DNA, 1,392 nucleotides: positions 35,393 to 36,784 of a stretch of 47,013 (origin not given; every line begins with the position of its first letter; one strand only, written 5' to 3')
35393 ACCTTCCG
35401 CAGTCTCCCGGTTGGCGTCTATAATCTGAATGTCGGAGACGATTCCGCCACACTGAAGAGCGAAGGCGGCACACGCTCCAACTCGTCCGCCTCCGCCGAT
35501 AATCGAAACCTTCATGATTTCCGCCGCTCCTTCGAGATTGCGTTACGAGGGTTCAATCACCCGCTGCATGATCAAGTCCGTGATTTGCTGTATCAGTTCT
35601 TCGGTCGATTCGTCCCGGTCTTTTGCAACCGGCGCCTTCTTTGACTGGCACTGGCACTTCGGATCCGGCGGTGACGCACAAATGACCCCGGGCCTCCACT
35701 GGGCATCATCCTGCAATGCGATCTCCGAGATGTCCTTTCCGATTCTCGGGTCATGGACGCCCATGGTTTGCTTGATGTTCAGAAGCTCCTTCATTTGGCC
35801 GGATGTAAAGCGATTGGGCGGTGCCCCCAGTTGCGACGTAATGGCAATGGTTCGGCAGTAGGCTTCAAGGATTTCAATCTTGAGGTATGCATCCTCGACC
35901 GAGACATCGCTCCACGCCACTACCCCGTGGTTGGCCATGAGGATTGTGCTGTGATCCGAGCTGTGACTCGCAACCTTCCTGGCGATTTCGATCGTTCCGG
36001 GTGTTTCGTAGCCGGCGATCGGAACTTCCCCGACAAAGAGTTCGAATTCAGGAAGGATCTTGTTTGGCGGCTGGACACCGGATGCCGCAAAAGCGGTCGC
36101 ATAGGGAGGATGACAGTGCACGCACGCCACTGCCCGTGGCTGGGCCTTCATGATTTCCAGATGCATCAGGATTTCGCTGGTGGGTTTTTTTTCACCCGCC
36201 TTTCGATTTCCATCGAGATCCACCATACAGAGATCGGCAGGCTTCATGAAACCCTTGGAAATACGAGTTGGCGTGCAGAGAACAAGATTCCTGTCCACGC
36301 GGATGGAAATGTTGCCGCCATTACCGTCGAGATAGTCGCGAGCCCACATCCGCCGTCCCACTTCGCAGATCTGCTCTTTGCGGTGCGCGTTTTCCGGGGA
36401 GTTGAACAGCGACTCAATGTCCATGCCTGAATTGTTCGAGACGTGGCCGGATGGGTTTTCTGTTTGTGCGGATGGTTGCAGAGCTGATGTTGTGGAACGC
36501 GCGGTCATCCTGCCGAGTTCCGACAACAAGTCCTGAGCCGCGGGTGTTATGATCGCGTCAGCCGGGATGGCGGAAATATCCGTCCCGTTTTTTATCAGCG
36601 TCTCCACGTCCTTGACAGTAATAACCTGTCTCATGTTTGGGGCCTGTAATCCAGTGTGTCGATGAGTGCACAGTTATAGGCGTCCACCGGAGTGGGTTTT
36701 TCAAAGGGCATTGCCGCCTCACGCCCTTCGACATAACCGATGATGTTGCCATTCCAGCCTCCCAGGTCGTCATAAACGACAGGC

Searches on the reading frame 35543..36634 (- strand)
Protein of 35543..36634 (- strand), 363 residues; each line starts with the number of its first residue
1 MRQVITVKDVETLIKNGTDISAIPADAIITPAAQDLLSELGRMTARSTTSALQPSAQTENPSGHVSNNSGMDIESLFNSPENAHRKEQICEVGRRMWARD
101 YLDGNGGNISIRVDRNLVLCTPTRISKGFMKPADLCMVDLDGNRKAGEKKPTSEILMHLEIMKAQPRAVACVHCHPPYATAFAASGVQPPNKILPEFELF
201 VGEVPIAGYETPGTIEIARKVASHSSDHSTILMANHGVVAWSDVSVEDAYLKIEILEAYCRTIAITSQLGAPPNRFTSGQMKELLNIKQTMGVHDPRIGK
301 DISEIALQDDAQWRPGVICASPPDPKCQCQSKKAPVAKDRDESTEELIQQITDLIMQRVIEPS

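Call 20: search_protein_families(library=pfam, proteins=[window:35543-36634:-], max_evalue=0.001)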
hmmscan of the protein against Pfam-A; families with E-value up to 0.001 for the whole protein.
window:35543-36634:- (363 aa): 1 family
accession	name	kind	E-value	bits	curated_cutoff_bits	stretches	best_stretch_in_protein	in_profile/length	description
PF00596.27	Aldolase_II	-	1.6e-46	159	22.2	1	87-262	1-181/183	Class II Aldolase and Adducin N-terminal domain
